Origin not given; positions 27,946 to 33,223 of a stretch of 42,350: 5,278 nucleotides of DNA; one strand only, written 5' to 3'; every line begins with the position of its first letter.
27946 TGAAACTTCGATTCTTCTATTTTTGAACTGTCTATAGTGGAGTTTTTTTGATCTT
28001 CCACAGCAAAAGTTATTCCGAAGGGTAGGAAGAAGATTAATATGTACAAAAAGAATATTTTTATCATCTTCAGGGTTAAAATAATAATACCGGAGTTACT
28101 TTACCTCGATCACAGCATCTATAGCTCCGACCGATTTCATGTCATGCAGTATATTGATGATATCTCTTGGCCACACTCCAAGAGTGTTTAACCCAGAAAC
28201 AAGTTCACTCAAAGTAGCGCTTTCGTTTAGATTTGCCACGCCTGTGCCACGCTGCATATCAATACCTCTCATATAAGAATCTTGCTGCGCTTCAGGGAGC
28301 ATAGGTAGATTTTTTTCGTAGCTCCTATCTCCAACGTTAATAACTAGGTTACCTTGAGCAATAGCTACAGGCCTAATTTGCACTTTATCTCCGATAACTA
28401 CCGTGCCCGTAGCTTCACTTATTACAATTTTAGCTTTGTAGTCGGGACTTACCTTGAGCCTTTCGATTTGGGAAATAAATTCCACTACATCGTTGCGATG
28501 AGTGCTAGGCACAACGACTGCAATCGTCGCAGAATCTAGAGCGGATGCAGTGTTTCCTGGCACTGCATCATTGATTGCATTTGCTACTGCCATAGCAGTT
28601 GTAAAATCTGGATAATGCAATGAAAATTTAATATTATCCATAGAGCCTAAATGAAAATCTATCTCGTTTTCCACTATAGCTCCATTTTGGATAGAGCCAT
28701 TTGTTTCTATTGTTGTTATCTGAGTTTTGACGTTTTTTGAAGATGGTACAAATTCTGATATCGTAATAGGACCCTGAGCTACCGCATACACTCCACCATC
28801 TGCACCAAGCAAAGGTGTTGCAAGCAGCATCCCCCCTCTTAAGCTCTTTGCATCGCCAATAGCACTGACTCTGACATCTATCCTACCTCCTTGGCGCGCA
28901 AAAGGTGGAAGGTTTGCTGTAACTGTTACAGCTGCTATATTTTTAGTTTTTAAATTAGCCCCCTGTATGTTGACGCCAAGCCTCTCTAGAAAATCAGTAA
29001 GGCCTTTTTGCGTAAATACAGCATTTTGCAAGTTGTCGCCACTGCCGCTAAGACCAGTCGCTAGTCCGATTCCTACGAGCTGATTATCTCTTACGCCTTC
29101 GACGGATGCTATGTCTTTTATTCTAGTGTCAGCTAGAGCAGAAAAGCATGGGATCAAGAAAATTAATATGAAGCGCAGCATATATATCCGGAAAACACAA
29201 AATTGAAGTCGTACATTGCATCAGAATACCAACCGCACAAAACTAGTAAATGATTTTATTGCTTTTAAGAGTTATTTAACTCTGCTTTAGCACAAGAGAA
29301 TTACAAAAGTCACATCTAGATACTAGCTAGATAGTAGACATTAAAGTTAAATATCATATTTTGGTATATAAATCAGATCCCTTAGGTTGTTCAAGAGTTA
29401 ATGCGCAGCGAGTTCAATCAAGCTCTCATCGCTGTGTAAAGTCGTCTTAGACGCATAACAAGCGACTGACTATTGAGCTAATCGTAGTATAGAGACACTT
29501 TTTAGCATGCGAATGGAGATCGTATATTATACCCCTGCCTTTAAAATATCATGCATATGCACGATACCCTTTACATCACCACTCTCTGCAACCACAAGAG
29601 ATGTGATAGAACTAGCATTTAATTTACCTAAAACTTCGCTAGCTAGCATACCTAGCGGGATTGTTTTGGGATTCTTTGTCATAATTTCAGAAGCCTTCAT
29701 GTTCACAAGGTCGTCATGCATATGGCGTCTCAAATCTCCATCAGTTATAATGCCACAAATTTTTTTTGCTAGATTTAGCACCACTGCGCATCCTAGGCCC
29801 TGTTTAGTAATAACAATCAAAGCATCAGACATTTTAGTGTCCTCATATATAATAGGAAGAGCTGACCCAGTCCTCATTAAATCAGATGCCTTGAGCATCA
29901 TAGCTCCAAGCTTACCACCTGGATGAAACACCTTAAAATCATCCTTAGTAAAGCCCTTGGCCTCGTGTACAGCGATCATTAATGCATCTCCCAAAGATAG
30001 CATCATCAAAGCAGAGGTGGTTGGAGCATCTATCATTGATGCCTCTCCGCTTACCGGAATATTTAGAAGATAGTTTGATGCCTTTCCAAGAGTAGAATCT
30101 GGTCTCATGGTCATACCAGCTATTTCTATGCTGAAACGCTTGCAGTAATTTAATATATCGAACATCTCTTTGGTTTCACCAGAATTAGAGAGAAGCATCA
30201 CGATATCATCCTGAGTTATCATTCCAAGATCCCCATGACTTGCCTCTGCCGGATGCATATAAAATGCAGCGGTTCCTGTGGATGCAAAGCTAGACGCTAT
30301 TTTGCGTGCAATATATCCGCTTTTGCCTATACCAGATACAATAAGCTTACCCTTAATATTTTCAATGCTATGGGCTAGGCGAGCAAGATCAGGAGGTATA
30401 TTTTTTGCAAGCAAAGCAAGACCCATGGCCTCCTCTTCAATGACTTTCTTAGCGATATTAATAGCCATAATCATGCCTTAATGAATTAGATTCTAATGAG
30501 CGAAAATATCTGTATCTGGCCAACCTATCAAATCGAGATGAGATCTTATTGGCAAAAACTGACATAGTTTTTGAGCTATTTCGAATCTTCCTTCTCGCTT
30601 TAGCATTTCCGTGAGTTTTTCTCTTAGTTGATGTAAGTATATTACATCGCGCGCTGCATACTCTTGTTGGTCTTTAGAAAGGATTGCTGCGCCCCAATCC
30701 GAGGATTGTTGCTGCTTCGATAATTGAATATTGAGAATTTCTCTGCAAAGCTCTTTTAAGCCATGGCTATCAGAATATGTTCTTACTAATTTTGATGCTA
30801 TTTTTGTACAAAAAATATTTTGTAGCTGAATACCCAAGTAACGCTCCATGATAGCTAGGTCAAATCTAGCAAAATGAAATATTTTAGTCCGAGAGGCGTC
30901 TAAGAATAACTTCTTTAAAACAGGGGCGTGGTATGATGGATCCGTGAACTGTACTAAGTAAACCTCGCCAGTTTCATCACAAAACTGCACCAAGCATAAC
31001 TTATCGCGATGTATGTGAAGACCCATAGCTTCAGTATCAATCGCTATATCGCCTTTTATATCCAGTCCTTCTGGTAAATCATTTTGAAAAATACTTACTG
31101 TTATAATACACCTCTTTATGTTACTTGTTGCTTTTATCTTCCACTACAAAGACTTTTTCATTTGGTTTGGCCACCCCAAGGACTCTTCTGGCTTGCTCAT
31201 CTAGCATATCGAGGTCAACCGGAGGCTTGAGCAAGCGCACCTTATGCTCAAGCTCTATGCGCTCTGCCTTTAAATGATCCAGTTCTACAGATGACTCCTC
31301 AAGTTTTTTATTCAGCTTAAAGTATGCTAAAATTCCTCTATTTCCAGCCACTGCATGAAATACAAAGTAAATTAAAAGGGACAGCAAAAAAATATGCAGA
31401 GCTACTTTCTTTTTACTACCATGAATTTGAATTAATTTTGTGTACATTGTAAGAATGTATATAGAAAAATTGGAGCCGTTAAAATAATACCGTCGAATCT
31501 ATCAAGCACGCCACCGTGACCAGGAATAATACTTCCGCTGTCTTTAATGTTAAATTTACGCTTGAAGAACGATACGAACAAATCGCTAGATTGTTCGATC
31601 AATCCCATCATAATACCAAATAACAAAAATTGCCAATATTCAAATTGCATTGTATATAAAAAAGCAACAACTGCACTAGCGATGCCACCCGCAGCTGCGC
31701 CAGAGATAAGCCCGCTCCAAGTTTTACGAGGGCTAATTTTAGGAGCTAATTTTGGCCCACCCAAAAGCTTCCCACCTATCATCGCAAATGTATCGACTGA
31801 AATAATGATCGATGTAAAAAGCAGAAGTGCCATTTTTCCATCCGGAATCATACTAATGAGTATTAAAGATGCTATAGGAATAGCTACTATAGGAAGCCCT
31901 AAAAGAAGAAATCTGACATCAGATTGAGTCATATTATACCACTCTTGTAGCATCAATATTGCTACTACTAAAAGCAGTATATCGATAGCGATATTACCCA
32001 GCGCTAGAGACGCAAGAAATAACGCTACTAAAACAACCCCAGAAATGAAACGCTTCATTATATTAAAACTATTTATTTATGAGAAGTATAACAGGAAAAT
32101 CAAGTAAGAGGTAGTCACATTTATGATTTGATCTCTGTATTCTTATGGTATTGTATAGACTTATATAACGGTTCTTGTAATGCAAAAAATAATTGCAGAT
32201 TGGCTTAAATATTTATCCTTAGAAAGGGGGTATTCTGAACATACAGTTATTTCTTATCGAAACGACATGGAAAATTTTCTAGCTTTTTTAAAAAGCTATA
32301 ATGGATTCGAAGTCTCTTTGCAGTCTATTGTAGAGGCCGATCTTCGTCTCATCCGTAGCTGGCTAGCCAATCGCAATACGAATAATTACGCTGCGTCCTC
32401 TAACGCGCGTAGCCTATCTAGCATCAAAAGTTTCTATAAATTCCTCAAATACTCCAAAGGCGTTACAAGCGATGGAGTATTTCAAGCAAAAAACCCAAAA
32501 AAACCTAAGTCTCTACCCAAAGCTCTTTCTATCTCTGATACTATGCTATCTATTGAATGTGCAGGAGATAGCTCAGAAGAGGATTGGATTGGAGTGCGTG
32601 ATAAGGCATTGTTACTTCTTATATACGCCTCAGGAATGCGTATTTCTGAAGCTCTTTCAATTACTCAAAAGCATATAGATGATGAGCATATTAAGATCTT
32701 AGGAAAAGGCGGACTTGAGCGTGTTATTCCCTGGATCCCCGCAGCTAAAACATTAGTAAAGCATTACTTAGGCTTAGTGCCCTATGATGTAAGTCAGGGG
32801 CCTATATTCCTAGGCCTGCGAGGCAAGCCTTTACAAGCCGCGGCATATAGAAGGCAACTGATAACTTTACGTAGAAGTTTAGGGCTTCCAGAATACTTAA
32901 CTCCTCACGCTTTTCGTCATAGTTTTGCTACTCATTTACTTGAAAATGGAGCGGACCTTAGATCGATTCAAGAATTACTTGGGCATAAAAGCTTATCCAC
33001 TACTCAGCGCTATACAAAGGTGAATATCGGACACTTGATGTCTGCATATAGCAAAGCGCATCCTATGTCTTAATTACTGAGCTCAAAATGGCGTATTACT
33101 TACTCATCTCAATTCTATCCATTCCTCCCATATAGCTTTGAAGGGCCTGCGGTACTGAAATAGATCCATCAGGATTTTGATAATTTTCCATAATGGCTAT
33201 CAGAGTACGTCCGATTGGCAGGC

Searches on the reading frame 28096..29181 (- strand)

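Call 46: search_protein_families(library=pfam, proteins=[window:28096-29181:-], max_evalue=0.00001)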
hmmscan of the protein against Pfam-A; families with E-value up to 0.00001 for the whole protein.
window:28096-29181:- (361 aa): 1 family
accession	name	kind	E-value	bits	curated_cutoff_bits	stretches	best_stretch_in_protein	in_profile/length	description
PF02119.21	FlgI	-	3.8e-114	381.6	25.3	1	20-360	1-343/343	Flagellar P-ring protein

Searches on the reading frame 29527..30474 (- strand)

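Call 46: search_protein_families(library=pfam, proteins=[window:29527-30474:-], max_evalue=0.00001)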
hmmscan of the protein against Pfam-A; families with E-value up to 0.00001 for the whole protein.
window:29527-30474:- (315 aa): 2 families
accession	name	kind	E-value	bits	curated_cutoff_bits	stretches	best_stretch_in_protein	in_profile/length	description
PF01380.27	SIS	-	1.6e-22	80.2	25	1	42-168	6-131/131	SIS domain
PF00571.33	CBS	-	2.5e-19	69.8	24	2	261-313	1-54/57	CBS domain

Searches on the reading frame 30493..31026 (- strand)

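Call 46: search_protein_families(library=pfam, proteins=[window:30493-31026:-], max_evalue=0.00001)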
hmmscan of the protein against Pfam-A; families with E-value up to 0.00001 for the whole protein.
window:30493-31026:- (177 aa): 1 family
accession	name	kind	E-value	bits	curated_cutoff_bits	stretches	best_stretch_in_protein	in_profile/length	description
PF01612.26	DNA_pol_A_exo1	-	1.4e-39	136.1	23.6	1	2-143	31-173/173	3'-5' exonuclease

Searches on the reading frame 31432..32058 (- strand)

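Call 83: search_protein_families(library=pfam, proteins=[window:31432-32058:-], max_evalue=0.001)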
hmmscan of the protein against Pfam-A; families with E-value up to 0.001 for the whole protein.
window:31432-32058:- (208 aa): 1 family
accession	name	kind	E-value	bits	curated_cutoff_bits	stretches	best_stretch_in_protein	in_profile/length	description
PF01148.25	CTP_transf_1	-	1.3e-46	160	24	2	47-201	105-260/264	Cytidylyltransferase family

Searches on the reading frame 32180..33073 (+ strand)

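Call 83: search_protein_families(library=pfam, proteins=[window:32180-33073:+], max_evalue=0.001)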
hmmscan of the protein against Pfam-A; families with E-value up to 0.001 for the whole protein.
window:32180-33073:+ (297 aa): 3 families
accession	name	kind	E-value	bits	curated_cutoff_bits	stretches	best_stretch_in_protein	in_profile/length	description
PF00589.27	Phage_integrase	-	2.9e-36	125.3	27.1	1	134-282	17-169/172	Phage integrase family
PF02899.23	Phage_int_SAM_1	-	3.8e-19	69.2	22.3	1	5-90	1-80/83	Phage integrase, N-terminal SAM-like domain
PF13495.12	Phage_int_SAM_4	-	8e-05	23.4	27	1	7-88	4-77/85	Phage integrase, N-terminal SAM-like domain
